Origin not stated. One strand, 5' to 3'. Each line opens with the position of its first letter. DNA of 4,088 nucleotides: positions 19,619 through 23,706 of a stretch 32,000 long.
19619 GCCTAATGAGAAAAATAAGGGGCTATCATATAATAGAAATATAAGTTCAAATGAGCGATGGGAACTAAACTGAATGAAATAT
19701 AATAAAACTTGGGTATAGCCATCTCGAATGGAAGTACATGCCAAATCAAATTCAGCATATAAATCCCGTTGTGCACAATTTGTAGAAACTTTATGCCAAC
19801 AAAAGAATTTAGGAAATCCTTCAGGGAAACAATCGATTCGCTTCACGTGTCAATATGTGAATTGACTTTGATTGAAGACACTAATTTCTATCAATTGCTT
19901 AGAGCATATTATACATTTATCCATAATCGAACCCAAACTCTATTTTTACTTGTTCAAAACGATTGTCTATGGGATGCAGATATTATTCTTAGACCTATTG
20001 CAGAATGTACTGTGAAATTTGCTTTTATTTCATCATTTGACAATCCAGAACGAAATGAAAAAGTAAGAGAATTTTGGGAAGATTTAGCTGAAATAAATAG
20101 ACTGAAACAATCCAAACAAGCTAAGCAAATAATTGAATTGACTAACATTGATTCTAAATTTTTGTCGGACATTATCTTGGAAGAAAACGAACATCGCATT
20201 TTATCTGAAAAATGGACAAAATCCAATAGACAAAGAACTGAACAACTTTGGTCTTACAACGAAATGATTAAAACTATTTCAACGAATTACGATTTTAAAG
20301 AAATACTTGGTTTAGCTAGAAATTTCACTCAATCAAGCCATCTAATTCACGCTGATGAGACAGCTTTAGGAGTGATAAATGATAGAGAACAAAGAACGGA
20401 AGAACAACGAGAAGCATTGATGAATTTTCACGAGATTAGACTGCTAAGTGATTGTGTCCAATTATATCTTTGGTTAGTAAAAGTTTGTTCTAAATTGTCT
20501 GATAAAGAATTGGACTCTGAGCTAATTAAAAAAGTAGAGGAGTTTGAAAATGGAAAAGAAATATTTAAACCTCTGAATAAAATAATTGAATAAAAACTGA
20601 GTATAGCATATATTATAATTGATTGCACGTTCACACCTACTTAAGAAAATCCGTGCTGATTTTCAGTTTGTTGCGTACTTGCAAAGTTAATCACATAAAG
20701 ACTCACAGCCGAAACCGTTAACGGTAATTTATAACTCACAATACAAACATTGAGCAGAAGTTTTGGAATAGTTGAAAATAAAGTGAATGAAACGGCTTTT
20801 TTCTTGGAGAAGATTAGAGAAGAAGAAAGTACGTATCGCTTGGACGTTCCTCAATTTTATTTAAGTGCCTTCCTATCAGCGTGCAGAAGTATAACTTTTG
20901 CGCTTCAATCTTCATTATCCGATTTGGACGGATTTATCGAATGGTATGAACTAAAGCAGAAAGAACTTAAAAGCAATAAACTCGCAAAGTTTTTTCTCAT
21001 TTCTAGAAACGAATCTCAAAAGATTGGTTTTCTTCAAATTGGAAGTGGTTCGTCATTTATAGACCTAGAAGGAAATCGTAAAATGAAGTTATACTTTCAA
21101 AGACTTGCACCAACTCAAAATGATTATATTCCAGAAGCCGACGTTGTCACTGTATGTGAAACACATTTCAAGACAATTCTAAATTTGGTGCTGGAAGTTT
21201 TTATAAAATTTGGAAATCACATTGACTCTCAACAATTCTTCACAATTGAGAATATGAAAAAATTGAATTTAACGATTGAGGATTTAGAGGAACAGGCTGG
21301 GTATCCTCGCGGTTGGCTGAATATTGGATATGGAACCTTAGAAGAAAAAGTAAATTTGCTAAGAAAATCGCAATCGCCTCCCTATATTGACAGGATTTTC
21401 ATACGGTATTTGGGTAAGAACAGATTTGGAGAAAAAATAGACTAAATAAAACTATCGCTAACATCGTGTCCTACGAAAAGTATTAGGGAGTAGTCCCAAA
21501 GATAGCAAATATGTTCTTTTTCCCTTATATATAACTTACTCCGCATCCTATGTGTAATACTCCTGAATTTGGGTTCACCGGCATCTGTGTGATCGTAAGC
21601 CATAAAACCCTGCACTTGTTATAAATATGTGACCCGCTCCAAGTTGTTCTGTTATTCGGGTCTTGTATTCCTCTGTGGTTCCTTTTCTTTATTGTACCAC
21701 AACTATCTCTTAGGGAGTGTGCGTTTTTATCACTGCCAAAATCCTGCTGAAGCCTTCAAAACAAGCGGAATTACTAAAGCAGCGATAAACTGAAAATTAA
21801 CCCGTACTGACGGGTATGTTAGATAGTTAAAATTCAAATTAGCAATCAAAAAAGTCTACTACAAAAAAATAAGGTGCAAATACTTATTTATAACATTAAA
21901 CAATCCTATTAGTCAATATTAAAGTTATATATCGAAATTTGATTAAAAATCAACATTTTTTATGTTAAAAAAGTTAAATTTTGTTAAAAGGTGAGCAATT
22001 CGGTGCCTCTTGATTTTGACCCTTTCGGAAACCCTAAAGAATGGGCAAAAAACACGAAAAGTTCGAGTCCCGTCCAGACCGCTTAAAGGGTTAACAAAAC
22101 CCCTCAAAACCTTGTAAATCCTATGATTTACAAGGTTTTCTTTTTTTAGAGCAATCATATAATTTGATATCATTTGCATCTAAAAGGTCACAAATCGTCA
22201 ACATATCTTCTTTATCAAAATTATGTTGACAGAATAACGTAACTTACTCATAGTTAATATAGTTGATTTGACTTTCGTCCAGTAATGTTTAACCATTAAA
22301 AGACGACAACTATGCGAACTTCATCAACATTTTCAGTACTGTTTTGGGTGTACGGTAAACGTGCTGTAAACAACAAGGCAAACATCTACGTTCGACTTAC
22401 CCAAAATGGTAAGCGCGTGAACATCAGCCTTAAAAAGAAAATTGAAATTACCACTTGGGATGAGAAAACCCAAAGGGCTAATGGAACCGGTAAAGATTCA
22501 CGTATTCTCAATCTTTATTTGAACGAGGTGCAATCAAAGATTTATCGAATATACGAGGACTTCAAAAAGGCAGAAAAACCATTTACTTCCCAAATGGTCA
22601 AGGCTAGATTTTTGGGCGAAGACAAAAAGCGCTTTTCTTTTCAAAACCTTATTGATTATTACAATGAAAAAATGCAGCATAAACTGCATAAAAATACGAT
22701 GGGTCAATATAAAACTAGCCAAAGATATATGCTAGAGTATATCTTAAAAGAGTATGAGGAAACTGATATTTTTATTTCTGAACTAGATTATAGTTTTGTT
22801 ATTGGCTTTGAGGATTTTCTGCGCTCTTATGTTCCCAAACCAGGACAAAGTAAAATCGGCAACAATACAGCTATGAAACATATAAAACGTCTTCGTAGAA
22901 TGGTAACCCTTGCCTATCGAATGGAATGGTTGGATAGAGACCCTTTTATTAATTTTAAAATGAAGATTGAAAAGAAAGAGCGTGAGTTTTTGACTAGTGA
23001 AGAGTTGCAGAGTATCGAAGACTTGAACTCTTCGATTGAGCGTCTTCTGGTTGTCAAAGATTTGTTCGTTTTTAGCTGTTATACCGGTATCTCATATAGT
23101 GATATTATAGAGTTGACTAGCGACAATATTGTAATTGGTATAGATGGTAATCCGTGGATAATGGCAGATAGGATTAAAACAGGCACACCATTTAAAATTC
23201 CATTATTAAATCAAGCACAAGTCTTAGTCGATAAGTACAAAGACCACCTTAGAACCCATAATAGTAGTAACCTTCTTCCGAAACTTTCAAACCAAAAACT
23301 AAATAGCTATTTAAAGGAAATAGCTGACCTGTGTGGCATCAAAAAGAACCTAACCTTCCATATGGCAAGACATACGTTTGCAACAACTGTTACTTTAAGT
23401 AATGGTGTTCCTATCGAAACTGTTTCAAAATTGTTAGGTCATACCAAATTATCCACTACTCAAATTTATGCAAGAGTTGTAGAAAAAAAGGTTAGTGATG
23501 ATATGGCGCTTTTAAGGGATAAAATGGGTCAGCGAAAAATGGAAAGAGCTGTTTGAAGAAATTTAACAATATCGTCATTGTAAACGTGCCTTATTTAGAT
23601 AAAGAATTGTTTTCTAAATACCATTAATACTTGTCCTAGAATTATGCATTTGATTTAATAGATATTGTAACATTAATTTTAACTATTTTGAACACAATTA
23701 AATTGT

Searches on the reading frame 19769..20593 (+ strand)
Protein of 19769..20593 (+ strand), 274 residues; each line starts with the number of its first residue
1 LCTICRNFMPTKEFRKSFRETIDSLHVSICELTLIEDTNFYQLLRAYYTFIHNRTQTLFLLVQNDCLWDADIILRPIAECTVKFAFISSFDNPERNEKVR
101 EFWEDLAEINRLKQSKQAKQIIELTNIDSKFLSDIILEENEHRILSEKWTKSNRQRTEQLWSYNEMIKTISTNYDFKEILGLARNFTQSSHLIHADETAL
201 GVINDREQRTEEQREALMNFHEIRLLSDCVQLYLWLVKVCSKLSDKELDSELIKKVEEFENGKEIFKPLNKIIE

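Call 37: search_protein_families(library=pfam, proteins=[window:19769-20593:+], max_evalue=0.01)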
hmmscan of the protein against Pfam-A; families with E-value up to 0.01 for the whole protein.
window:19769-20593:+ (274 aa): 1 family
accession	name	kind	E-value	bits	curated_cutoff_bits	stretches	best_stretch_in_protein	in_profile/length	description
PF18928.5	DUF5677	-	3.2e-08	34.3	27.1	1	44-200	4-155/166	Family of unknown function (DUF5677)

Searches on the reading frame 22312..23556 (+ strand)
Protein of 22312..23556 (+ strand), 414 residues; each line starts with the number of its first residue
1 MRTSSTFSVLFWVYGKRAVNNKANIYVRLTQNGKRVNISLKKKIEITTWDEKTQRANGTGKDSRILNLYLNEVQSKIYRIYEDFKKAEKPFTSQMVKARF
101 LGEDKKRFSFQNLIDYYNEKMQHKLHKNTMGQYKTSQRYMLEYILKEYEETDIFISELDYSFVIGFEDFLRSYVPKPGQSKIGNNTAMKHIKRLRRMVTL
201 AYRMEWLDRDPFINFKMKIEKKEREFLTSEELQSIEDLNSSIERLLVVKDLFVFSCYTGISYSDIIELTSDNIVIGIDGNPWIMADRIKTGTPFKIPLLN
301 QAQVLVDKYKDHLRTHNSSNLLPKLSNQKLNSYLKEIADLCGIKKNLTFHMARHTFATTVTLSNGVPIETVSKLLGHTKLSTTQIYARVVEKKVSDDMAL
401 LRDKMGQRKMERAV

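Call 37: search_protein_families(library=pfam, proteins=[window:22312-23556:+], max_evalue=0.01)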
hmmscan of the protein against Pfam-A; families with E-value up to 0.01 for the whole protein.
window:22312-23556:+ (414 aa): 3 families
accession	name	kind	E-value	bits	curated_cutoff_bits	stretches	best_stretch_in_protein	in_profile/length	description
PF13102.12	Phage_int_SAM_5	-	2.1e-18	66.9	22.3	1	110-216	2-97/98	Phage integrase SAM-like domain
PF00589.27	Phage_integrase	-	2.3e-18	67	27.1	1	226-390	2-169/172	Phage integrase family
PF17293.8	Arm-DNA-bind_5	-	3.4e-11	43.9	22.6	1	20-96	11-86/87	Arm DNA-binding domain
